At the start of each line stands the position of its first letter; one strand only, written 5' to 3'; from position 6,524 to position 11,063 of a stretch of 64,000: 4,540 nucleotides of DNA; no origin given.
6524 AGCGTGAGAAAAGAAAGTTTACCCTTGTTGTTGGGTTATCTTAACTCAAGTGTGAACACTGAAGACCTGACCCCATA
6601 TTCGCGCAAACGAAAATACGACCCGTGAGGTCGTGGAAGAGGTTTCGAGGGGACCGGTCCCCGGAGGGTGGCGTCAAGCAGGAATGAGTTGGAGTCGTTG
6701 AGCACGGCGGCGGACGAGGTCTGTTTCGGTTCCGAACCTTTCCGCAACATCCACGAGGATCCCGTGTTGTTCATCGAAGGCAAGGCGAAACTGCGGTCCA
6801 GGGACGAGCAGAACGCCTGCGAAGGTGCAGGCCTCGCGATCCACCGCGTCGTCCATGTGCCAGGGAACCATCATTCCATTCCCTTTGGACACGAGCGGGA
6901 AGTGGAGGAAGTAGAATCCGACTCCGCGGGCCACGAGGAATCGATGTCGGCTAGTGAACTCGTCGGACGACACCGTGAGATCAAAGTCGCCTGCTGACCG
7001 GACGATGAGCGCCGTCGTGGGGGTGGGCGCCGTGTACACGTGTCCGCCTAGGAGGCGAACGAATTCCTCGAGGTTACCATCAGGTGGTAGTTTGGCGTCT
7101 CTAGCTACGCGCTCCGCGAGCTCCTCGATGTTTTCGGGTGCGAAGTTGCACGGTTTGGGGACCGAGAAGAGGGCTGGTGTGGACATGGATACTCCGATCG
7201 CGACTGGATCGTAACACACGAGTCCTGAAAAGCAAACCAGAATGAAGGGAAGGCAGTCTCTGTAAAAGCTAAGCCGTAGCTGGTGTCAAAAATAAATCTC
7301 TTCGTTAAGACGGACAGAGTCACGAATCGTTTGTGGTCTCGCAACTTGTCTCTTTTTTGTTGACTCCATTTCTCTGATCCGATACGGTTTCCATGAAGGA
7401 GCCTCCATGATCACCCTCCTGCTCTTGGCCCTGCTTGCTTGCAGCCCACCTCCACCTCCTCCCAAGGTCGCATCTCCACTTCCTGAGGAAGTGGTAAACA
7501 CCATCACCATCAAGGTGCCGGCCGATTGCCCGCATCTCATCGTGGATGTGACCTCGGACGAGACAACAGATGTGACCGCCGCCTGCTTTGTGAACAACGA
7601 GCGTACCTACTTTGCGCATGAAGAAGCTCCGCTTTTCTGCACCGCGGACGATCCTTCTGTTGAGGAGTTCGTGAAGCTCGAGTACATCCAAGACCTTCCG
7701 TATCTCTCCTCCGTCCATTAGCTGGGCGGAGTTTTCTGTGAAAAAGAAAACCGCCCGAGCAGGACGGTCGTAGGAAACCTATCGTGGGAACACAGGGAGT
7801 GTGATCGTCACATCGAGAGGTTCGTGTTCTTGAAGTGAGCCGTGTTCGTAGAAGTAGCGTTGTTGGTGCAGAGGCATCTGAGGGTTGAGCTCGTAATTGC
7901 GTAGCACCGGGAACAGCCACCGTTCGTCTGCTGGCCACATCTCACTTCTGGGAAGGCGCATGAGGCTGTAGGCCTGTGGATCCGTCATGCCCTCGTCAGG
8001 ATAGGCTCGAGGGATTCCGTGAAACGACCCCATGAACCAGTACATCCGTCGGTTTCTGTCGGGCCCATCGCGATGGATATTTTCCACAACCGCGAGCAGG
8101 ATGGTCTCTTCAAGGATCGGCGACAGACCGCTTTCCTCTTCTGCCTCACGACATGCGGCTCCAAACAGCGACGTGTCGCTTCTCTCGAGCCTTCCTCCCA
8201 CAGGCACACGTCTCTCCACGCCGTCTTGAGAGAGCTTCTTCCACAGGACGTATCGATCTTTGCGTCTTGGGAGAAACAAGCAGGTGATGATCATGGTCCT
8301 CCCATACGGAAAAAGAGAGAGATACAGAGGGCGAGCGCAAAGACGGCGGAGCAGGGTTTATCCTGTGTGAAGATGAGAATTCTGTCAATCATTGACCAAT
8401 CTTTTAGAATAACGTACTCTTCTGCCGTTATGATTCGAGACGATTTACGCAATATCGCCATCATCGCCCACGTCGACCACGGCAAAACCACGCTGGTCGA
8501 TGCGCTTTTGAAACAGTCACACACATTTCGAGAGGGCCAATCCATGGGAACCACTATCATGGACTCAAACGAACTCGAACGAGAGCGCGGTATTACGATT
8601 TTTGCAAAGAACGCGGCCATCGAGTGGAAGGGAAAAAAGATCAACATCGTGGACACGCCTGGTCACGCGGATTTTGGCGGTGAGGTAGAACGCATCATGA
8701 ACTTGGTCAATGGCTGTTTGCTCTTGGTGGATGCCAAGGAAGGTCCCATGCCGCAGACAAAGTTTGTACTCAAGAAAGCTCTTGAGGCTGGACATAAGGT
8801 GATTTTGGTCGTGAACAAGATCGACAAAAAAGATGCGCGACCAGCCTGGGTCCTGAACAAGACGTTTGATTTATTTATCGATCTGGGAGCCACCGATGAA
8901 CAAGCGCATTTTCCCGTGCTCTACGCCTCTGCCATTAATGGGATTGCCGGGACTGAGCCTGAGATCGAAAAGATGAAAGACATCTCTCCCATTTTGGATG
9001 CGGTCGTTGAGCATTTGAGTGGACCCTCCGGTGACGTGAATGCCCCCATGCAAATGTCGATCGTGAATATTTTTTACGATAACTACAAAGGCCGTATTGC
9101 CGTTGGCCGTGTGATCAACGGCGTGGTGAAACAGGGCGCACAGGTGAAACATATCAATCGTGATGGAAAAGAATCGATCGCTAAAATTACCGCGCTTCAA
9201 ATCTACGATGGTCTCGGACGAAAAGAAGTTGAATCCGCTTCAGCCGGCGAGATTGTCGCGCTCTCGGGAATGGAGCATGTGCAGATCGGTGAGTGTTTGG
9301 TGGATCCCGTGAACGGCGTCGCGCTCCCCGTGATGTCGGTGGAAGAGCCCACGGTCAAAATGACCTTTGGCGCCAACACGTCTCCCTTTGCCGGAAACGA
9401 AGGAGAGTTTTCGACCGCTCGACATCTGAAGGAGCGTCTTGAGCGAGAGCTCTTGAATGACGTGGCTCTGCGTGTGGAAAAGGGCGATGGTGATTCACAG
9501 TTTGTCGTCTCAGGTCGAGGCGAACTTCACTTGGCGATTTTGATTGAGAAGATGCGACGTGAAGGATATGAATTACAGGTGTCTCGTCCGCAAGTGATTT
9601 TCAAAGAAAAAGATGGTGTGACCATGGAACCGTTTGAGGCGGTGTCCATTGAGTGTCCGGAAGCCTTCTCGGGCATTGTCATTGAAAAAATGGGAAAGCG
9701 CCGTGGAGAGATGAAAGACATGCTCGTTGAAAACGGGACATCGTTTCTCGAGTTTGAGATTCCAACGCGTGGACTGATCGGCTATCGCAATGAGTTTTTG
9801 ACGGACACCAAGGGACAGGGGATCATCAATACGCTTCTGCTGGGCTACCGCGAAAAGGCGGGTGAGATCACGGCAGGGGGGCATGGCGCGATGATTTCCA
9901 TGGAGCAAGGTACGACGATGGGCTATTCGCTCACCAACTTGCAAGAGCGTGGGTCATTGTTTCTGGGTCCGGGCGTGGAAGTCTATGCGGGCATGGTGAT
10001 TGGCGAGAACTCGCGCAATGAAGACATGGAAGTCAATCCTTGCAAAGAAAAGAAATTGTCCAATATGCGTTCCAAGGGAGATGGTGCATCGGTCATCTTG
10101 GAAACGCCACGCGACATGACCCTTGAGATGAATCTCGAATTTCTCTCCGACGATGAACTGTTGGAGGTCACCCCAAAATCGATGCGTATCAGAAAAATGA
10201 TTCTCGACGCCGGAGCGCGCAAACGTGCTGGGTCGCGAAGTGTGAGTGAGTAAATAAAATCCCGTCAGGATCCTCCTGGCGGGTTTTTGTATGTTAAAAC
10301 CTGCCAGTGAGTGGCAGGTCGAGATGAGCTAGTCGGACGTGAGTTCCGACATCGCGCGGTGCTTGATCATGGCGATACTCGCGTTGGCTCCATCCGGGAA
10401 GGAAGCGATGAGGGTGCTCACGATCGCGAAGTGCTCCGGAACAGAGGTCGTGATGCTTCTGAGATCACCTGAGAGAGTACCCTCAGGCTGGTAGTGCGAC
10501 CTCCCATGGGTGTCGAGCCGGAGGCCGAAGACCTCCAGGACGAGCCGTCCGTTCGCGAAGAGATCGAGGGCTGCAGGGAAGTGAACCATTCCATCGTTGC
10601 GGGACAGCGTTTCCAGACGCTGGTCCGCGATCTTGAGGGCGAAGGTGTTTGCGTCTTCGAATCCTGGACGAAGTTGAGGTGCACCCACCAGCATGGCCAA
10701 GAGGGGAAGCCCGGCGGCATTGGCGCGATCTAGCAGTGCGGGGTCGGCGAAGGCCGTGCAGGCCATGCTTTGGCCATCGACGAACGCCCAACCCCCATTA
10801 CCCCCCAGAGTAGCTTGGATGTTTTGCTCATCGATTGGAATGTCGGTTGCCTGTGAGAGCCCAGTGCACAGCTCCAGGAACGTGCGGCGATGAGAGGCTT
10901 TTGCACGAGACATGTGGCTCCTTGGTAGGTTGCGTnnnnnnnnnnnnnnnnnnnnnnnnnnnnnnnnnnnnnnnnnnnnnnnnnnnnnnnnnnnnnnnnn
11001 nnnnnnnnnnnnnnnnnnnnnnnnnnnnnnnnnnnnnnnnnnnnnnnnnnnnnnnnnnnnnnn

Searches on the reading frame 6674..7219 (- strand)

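Call 79: search_protein_families(library=pfam, proteins=[window:6674-7219:-], max_evalue=0.01)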
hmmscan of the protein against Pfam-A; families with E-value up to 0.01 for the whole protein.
window:6674-7219:- (181 aa): 1 family
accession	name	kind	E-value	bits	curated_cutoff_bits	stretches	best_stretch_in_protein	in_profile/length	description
PF06114.19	Peptidase_M78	-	0.00012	22.4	22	1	91-172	41-121/123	IrrE N-terminal-like domain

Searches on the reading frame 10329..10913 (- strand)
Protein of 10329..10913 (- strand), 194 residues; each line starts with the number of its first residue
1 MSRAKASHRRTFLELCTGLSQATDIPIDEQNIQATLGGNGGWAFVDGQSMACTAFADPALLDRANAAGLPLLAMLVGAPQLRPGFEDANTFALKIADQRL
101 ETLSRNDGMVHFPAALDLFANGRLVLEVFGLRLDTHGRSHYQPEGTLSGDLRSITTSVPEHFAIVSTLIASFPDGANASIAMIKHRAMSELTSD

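Call 3: search_protein_families(library=pfam, proteins=[window:10329-10913:-], max_evalue=1)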
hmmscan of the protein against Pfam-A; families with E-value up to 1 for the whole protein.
window:10329-10913:- (194 aa): 0 families

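Call 4: search_protein_families(library=ncbifam, proteins=[window:10329-10913:-], max_evalue=1)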
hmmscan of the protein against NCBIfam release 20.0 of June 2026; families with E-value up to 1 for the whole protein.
window:10329-10913:- (194 aa): 0 families

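Call 46: find_homologous_proteins(query=window:10332-10913:-, max_evalue=0.1)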
Query window:10332-10913:- (194 aa): 1 proteins with E <= 0.1 among 281 candidates.
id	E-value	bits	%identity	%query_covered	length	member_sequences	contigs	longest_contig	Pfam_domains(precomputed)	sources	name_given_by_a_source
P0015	1.4e-122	424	100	100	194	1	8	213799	-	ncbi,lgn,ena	-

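Call 49: find_related_loci(query=window:10332-10913:-, collection=viral_contigs, flank=5000)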
Query window:10332-10913:- (194 aa) in viral_contigs; peptide patterns used: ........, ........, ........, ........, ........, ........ (x = any residue, [..] = any of these).
1 stretches matched a pattern, but none encodes a relative of the query by tblastn (E <= 1e-3).

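Call 59: search_protein_families(library=phrogs, proteins=[window:10332-10913:-], max_evalue=1)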
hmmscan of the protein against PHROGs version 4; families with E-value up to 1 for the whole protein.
window:10332-10913:- (194 aa): 0 families

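Call 60: search_protein_families(library=padloc, proteins=[window:10332-10913:-], max_evalue=1)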
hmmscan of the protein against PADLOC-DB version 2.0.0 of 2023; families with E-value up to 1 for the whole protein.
window:10332-10913:- (194 aa): 0 families

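Call 61: search_solved_structures(query=window:10332-10913:-, max_evalue=10)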
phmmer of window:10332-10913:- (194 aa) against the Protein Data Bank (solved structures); distinct sequences matched with E-value up to 10: 5.
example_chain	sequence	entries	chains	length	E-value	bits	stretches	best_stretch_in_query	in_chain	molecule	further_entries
3i3y_A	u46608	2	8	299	0.11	15.6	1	30-120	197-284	Carbohydrate kinase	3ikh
4ip6_A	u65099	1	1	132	0.63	13.2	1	54-105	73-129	Thiol:disulfide interchange protein DsbD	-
4ip1_A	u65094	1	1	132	0.72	13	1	55-105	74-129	Thiol:disulfide interchange protein DsbD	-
1v19_A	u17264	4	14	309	0.78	12.9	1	34-73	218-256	2-KETO-3-DEOXYGLUCONATE KINASE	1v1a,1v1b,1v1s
7aye_B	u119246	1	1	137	1.4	12.1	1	54-99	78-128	Thiol:disulfide interchange protein DsbD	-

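Call 63: predict_structure(protein=window:10332-10913:-)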
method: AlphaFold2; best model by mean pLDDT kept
length: 194 residues; sequences in the alignment: 1
mean_pLDDT: 37.3   pTM: 0.26
mean pLDDT of the five models: 37.3, 36.4, 33.9, 32.8, 31.9
residues with pLDDT >= 90: 0; 70-90: 0; 50-70: 8; < 50: 186
segments of 3 or more residues with pLDDT < 50: 1-12, 18-26, 31-194
pLDDT, mean of each block of 10 residues (from residue 1): 35 48 47 43 35 34 39 32 38 45 38 37 36 34 32 31 33 36 35 36
secondary structure, 60 per line:
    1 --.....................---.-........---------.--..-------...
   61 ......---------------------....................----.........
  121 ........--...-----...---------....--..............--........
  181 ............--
elements in order: H3-23 H29-36 H58-66 H88-107 H112-128 E131-133 E139-141 H151-154 H157-170 H173-192

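Call 92: search_dna_similar(query=window:10332-10913:-, collection=plasmids, mode=protein, max_evalue=0.01, max_rows=8)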
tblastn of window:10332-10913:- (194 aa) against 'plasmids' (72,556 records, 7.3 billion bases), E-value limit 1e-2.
No match.

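Call 96: search_dna_similar(query=window:10332-10913:-, collection=phages, mode=protein, max_evalue=0.01, max_rows=8)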
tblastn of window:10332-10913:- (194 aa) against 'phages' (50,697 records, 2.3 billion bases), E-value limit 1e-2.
No match.
